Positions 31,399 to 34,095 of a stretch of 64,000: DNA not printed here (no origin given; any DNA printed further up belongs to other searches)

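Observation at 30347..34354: LysR-paired, signal-less two-subunit molybdopterin enzyme with a non-canonical N-terminal Cys motif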

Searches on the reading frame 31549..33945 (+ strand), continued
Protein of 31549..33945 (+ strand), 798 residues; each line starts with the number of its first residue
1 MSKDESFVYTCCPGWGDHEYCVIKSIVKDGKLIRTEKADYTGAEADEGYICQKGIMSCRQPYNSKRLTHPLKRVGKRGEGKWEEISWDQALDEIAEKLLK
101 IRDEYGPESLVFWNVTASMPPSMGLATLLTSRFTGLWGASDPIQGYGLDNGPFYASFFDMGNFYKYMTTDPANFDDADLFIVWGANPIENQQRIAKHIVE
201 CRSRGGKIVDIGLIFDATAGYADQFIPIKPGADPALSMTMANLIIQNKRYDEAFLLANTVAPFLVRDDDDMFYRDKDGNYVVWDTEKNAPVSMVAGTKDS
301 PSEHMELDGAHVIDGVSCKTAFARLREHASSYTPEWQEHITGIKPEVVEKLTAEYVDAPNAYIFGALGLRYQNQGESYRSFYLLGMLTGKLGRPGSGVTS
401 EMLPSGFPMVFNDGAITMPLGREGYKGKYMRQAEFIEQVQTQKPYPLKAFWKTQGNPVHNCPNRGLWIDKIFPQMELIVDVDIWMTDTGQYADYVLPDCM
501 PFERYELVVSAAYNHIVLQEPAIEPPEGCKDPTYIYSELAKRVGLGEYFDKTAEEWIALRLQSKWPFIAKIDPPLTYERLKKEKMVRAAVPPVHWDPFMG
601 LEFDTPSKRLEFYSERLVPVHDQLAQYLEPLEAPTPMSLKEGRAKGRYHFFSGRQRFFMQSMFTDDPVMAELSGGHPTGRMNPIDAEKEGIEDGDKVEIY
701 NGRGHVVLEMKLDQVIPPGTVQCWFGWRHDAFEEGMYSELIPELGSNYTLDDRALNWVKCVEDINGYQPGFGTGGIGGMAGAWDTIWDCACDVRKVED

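Call 56: search_solved_structures(query=A1, max_evalue=1e-60, show_alignments=5)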
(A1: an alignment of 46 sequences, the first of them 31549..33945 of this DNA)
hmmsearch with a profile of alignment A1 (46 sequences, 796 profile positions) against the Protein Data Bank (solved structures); distinct sequences matched with E-value up to 1e-60: 7.
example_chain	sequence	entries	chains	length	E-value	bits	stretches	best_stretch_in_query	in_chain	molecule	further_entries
4ydd_A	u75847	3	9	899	2e-93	317.1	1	27-546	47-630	DMSO reductase family type II enzyme, molybdopterin subunit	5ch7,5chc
5e7o_A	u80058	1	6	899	2.2e-93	316.9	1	27-546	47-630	DMSO reductase family type II enzyme, molybdopterin subunit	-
2vpw_A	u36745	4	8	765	1.1e-67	231.9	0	320-708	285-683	THIOSULFATE REDUCTASE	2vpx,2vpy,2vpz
2e7z_A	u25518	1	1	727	6.2e-66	226.2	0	20-256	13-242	Acetylene hydratase Ahy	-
2ivf_A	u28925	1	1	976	1.5e-64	221.5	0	20-399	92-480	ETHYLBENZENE DEHYDROGENASE ALPHA-SUBUNIT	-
1aa6_A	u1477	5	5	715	5.1e-64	219.8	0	7-258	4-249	FORMATE DEHYDROGENASE H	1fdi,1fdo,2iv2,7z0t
7bkb_D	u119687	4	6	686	2.3e-62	214.3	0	5-256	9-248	Formate dehydrogenase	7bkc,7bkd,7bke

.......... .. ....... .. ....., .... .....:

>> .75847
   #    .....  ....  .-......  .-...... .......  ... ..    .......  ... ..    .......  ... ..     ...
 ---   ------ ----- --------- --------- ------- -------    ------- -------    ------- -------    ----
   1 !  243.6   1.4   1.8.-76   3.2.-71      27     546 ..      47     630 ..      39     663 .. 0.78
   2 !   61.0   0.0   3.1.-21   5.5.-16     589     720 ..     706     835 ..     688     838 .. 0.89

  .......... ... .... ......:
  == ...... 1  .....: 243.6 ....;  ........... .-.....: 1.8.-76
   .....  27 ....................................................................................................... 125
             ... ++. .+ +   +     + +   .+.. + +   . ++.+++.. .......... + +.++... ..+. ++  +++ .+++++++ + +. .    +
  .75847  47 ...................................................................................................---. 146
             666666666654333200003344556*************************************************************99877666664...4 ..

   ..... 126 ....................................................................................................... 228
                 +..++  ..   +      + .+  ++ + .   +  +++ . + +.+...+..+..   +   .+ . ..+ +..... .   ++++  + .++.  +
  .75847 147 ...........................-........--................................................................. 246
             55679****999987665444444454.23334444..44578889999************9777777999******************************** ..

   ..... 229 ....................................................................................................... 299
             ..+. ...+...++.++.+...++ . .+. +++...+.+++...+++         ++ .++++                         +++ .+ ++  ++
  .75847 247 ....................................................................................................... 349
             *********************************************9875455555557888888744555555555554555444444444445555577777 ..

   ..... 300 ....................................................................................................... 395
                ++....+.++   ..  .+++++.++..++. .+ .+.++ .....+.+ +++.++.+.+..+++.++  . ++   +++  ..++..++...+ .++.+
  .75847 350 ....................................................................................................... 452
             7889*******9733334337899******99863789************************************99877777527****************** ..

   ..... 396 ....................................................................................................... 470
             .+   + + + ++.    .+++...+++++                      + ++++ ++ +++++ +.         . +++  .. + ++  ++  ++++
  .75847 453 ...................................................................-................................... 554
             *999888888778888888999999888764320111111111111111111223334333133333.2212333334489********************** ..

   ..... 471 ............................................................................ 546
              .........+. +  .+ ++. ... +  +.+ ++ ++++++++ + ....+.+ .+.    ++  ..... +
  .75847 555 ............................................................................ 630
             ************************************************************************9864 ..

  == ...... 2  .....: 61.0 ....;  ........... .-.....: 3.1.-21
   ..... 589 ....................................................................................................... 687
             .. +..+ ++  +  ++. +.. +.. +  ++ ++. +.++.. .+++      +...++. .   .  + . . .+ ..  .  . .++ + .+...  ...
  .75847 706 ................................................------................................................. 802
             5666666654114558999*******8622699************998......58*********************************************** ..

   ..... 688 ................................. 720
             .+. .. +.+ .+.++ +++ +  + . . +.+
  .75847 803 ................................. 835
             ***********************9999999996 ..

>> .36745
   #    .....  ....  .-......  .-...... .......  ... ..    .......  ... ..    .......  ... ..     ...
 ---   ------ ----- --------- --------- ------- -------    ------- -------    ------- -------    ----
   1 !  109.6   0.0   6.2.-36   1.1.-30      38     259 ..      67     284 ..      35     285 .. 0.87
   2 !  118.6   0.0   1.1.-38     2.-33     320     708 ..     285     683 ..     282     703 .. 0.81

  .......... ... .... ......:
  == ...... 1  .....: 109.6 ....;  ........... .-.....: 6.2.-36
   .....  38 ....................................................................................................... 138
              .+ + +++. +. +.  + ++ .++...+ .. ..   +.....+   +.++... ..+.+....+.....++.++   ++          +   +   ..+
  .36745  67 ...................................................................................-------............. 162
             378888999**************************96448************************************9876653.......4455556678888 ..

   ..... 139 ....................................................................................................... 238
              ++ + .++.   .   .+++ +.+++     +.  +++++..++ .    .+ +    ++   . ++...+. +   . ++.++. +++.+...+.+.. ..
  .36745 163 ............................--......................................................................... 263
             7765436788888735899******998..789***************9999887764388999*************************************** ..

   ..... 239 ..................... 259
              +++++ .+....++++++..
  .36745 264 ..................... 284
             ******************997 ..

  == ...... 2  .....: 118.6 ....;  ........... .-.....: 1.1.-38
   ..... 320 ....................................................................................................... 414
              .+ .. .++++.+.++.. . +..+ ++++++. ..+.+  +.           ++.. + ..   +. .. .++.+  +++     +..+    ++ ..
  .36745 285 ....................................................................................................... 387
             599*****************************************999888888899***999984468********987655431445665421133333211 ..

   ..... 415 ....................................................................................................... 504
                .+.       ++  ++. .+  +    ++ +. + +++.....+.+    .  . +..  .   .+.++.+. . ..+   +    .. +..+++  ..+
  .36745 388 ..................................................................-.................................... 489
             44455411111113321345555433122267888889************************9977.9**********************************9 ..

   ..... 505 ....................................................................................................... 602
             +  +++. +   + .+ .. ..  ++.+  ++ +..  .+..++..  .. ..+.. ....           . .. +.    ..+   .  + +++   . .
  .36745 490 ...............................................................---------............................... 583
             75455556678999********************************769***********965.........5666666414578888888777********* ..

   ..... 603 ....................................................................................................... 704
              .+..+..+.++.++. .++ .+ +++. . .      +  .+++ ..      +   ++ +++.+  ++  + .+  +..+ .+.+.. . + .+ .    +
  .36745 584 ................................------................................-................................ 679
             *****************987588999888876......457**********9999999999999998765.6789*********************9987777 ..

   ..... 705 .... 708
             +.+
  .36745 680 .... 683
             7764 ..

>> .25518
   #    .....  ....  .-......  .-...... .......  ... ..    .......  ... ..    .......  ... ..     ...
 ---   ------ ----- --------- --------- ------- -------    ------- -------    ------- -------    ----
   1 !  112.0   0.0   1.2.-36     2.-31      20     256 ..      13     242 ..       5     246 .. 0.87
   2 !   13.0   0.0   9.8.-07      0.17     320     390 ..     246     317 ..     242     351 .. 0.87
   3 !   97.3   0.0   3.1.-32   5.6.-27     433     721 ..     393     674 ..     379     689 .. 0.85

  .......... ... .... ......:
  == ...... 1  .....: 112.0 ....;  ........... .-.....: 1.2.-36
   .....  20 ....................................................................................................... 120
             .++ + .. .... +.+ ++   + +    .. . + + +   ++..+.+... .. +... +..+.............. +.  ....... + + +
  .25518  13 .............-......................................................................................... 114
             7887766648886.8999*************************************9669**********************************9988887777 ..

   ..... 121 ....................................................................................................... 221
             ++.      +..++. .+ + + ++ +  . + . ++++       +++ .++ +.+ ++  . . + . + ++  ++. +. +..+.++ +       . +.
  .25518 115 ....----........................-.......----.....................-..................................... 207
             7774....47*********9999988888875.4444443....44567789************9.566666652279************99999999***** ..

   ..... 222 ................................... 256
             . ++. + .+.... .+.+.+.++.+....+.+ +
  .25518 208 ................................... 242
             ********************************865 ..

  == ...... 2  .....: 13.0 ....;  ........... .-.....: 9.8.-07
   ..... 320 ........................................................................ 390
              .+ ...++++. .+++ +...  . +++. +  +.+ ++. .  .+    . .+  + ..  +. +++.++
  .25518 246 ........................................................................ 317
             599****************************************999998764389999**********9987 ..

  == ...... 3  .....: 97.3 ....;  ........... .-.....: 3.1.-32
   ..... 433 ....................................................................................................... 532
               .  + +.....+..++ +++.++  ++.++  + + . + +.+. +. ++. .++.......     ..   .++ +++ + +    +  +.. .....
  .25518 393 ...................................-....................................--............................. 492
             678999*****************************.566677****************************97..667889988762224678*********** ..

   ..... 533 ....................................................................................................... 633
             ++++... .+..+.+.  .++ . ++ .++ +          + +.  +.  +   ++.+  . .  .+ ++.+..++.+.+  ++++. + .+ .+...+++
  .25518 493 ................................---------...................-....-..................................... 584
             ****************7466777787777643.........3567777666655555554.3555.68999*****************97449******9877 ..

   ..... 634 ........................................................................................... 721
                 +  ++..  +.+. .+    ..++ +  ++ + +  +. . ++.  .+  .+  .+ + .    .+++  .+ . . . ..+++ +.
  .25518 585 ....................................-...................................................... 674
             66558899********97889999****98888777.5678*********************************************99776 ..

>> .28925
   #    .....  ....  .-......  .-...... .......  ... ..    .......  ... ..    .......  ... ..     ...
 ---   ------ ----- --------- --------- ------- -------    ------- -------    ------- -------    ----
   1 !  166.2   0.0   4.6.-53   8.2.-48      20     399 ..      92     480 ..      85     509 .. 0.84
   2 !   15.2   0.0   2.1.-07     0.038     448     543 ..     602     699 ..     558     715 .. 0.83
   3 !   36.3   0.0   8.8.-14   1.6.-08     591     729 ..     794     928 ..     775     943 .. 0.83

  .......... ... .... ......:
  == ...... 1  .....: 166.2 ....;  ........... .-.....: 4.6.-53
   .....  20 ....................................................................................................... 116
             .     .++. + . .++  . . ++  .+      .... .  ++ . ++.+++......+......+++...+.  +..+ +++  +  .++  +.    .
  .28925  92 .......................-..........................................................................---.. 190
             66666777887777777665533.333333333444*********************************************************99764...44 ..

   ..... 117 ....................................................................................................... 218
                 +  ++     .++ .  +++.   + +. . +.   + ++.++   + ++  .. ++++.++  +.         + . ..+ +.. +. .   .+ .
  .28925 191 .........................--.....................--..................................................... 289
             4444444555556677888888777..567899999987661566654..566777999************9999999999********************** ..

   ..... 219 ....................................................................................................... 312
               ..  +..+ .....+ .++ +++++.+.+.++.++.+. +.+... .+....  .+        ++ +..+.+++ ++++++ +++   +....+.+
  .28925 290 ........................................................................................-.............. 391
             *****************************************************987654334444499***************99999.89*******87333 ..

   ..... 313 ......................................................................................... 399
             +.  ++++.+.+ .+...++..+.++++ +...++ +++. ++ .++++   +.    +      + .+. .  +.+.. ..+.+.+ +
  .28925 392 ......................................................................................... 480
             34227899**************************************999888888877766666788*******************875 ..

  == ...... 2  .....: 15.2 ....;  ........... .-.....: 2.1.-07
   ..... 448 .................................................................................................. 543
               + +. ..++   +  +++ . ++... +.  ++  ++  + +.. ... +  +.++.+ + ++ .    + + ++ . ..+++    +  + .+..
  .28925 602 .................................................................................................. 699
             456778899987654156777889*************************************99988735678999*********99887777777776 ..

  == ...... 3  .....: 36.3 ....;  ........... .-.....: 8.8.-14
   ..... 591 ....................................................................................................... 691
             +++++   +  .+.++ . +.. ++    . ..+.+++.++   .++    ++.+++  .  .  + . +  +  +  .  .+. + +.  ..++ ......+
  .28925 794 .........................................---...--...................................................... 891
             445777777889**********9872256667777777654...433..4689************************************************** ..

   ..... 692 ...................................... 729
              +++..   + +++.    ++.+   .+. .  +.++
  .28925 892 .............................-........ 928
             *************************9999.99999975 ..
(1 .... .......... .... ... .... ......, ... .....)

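Call 68: predict_structure(alignment_id=A1)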
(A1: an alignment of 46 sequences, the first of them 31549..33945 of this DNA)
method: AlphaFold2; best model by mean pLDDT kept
length: 798 residues; sequences in the alignment: 46
mean_pLDDT: 90.5   pTM: 0.92
mean pLDDT of the five models: 90.5, 89.5, 87.9, 87.9, 87.6
residues with pLDDT >= 90: 540; 70-90: 224; 50-70: 29; < 50: 5
segments of 3 or more residues with pLDDT < 50: 655-657
pLDDT, mean of each block of 10 residues (from residue 1): 91 64 93 94 89 86 91 93 97 99 98 76 86 96 86 94 87 94 77 87 95 79 90 96 98 97 98 96 97 87 95 97 98 96 96 97 82 94 97 89 82 94 93 94 96 84 87 97 88 95 89 91 94 96 98 97 96 97 96 90 93 97 95 86 90 57 76 82 95 95 93 89 78 87 89 94 87 82 87 88
secondary structure, 60 per line:
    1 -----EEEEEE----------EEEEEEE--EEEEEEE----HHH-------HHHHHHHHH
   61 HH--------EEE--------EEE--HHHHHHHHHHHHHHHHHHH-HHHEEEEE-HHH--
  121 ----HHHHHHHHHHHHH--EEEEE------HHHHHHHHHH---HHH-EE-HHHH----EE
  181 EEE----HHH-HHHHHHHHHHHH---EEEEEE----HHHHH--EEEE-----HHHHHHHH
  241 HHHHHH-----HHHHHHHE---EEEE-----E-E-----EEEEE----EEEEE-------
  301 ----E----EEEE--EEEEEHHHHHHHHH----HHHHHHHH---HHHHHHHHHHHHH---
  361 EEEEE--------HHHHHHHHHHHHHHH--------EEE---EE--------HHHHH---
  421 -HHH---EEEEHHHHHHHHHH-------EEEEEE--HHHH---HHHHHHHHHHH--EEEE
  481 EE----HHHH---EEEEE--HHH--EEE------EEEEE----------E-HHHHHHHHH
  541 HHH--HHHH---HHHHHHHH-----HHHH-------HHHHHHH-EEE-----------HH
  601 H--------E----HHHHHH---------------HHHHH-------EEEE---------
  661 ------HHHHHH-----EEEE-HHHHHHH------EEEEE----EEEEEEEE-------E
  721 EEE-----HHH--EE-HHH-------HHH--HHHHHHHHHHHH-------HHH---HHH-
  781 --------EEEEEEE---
elements in order (helices of 4 or more, strands of 3 or more residues): E6-11 E22-28 E31-37 H52-62 E71-73 E82-84 H87-105 E110-114 H125-137 E140-144 H151-160 H171-174 E179-183 H192-203 E207-212 H217-221 E224-227 H233-246 H252-258 E263-266 E280-284 E289-293 E310-313 E316-320 H321-329 H334-341 H345-357 E361-365 H374-388 E397-399 H413-417 E428-431 H432-441 E449-454 H457-460 H464-474 E477-482 H487-490 E494-498 E506-508 E515-519 H532-543 H546-549 H553-560 H566-569 H577-583 E585-587 H615-620 H636-640 E648-651 H667-672 E678-681 H683-689 E696-700 E705-712 E720-723 H752-763 E789-795
